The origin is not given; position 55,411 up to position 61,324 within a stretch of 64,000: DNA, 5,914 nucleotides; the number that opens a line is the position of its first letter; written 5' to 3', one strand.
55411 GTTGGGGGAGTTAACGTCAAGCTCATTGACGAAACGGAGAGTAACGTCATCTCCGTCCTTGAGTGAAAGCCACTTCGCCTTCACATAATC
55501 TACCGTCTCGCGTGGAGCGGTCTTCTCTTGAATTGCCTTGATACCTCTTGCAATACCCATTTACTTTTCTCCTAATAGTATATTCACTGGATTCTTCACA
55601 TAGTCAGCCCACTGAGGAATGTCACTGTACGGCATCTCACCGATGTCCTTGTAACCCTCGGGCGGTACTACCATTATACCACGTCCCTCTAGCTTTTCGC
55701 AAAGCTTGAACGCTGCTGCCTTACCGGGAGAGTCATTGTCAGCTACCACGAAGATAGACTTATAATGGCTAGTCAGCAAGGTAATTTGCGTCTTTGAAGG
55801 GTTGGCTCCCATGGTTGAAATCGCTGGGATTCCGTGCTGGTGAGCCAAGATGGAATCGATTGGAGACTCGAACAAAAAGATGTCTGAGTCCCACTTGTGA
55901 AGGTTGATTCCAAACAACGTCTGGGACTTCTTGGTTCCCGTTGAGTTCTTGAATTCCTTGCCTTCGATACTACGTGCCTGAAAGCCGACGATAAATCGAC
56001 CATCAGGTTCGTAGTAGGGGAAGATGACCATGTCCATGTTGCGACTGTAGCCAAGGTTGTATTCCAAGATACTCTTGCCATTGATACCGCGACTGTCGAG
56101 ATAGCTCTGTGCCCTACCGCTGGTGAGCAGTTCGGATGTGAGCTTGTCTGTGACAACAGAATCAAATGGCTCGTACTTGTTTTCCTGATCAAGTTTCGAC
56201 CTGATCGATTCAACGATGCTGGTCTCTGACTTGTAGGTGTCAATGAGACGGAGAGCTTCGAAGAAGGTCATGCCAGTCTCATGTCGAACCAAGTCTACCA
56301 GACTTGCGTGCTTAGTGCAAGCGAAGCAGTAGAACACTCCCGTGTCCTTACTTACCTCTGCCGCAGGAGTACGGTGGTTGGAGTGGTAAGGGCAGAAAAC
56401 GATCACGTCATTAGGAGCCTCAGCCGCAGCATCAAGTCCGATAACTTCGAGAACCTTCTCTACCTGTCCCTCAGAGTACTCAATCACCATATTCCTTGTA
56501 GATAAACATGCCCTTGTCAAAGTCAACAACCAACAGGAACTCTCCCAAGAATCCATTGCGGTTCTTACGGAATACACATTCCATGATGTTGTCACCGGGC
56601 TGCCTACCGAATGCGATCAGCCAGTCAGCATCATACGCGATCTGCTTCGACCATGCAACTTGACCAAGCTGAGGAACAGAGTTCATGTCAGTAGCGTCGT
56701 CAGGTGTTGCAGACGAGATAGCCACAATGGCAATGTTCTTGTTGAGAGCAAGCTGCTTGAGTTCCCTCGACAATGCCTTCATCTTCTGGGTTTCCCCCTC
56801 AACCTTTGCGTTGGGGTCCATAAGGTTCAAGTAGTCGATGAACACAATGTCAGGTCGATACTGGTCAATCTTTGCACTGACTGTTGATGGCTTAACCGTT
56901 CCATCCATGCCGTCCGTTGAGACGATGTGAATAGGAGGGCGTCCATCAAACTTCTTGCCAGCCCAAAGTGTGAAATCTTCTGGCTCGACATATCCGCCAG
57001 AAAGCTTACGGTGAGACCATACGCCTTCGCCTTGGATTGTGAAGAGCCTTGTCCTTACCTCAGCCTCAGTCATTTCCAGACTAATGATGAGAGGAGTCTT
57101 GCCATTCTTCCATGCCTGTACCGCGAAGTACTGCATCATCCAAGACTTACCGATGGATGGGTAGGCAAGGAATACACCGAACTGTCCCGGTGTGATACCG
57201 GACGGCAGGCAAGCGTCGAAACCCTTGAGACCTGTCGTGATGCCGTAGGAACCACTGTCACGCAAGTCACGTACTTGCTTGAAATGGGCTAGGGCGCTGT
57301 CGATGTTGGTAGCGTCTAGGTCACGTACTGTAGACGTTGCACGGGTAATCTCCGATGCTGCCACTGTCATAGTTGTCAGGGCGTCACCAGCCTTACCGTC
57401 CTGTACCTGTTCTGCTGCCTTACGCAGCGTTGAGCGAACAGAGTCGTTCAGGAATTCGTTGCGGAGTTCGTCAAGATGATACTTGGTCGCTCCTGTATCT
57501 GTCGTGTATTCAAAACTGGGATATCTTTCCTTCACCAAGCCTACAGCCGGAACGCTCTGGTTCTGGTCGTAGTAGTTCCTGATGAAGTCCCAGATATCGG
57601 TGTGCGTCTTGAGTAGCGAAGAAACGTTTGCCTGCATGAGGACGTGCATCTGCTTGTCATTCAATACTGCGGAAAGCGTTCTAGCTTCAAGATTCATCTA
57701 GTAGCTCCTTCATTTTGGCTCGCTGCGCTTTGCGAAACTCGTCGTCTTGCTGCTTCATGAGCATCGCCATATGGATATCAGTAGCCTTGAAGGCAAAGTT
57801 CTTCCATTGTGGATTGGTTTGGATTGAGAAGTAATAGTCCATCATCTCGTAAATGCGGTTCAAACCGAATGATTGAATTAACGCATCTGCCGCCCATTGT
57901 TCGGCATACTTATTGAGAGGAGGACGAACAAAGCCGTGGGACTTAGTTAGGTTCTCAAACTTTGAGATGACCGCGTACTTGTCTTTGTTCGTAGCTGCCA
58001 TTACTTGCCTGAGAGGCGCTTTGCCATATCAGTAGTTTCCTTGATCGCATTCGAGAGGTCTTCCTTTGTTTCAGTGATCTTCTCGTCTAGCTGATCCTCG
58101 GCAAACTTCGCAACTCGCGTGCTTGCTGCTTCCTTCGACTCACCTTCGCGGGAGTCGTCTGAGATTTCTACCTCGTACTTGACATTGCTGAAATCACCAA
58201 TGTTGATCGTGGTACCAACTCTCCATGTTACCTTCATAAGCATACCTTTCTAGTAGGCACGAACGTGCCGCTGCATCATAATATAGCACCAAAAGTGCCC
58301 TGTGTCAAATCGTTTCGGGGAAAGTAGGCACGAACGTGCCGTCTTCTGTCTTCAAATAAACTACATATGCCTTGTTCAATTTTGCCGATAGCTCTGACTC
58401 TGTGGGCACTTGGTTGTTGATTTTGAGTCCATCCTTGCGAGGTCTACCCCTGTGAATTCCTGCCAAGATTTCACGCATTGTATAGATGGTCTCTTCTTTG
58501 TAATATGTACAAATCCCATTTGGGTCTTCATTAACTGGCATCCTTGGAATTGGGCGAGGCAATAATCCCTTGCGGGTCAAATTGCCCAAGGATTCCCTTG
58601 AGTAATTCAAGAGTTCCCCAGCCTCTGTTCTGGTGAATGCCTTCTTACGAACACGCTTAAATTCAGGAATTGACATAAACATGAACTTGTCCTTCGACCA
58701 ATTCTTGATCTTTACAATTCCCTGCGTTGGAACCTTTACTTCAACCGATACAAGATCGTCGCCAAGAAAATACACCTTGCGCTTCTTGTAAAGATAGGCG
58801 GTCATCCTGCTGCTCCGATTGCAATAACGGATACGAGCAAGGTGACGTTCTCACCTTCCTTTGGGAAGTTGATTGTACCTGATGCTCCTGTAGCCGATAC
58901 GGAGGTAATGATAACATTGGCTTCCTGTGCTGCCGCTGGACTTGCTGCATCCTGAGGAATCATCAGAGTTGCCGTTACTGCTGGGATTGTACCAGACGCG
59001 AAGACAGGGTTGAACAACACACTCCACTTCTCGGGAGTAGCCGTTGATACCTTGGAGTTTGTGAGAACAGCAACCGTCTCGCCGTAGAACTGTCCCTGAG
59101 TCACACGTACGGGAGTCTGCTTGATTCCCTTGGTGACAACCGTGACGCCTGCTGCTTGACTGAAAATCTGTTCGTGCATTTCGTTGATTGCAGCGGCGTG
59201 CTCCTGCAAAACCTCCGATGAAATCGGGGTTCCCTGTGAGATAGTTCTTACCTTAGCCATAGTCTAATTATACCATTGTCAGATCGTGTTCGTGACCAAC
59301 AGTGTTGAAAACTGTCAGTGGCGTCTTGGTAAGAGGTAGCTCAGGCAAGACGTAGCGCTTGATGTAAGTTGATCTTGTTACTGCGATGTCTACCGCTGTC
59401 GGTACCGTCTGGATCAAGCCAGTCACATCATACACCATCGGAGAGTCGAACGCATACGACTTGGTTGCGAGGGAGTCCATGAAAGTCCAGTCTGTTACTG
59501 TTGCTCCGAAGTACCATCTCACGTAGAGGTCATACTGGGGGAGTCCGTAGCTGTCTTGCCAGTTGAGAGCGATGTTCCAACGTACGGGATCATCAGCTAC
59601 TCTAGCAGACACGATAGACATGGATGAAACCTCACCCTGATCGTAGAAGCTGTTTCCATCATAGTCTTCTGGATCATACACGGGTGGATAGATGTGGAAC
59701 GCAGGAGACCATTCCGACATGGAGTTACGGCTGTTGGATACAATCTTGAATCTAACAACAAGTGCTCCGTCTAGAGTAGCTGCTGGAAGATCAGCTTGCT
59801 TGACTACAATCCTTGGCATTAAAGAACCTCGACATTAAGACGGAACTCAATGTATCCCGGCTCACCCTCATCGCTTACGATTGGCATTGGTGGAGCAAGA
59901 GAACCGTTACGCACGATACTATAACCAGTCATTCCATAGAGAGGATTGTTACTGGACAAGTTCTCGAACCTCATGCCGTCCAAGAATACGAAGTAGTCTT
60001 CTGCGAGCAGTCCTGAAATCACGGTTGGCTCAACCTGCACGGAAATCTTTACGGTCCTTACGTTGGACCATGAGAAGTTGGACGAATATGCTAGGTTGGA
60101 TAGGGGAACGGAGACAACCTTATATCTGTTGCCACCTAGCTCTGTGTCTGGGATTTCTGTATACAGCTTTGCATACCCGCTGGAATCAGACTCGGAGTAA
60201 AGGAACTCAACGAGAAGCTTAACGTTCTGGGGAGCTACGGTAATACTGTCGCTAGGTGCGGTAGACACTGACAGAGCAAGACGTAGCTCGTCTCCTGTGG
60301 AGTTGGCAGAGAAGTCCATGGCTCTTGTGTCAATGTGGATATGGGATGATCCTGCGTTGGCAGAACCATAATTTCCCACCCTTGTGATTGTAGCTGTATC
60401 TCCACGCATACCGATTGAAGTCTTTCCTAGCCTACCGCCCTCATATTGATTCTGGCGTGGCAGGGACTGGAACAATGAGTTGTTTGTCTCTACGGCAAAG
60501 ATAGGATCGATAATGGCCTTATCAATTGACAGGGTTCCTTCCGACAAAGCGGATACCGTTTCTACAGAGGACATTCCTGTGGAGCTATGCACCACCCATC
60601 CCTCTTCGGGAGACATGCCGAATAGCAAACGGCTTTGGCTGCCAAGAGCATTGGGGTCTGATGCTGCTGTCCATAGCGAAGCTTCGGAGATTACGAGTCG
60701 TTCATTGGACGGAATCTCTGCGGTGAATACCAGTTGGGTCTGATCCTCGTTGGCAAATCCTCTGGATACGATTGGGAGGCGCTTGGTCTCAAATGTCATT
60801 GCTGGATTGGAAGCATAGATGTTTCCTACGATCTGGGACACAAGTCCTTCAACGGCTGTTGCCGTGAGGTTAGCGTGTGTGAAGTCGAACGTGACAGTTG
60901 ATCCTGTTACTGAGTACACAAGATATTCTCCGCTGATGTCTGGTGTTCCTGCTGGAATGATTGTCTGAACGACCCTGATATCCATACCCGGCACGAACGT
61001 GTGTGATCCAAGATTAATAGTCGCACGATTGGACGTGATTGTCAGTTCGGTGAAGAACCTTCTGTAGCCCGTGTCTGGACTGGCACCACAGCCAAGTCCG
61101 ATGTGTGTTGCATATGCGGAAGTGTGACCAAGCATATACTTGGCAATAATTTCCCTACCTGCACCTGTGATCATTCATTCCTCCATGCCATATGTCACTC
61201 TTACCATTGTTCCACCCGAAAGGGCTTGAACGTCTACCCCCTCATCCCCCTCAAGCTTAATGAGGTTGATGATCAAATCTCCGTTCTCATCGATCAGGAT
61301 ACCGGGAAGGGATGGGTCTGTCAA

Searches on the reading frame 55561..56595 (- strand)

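Call 117: search_protein_families(library=phrogs, proteins=[window:55561-56595:-], max_evalue=0.0001)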
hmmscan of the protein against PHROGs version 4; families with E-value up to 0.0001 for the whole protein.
window:55561-56595:- (344 aa): 7 families
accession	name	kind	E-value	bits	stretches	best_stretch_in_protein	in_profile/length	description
phrog_47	-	DNA, RNA and nucleotide metabolism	3.2e-50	172.6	1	35-328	23-328/947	DNA primase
phrog_6444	-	DNA, RNA and nucleotide metabolism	1.2e-25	91.3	2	183-302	197-326/577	DNA primase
phrog_239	-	DNA, RNA and nucleotide metabolism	6.8e-23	82.5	1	68-321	45-295/801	DNA primase/helicase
phrog_849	-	DNA, RNA and nucleotide metabolism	8.7e-16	58.9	1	158-322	143-328/435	DNA primase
phrog_360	-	DNA, RNA and nucleotide metabolism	1.8e-09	38.8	1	42-121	5-86/133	DNA primase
phrog_11992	-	unknown function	2.5e-07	32.1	1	47-149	15-113/177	-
phrog_5311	-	DNA, RNA and nucleotide metabolism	3.7e-06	26.4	1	61-125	95-162/692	helicase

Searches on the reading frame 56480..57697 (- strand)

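Call 9: search_protein_families(library=phrogs, proteins=[window:56480-57697:-], max_evalue=0.00001)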
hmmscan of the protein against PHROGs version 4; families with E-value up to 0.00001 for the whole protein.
window:56480-57697:- (405 aa): 3 families
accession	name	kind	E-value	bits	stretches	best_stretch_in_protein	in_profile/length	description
phrog_19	-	DNA, RNA and nucleotide metabolism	8.5e-61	207.6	1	1-398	161-578/621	DnaB-like replicative helicase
phrog_239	-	DNA, RNA and nucleotide metabolism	1.2e-16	61.8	1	99-403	297-601/801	DNA primase/helicase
phrog_243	-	DNA, RNA and nucleotide metabolism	3.1e-15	56.9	1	168-382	32-244/273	DnaB-like replicative helicase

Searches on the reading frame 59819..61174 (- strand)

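Call 9: search_protein_families(library=phrogs, proteins=[window:59819-61174:-], max_evalue=0.00001)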
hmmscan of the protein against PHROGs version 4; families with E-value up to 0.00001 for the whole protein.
window:59819-61174:- (451 aa): 1 family
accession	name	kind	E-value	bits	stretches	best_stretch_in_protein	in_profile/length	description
phrog_9983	-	tail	7.6e-09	36.3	0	122-218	37-127/273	tail protein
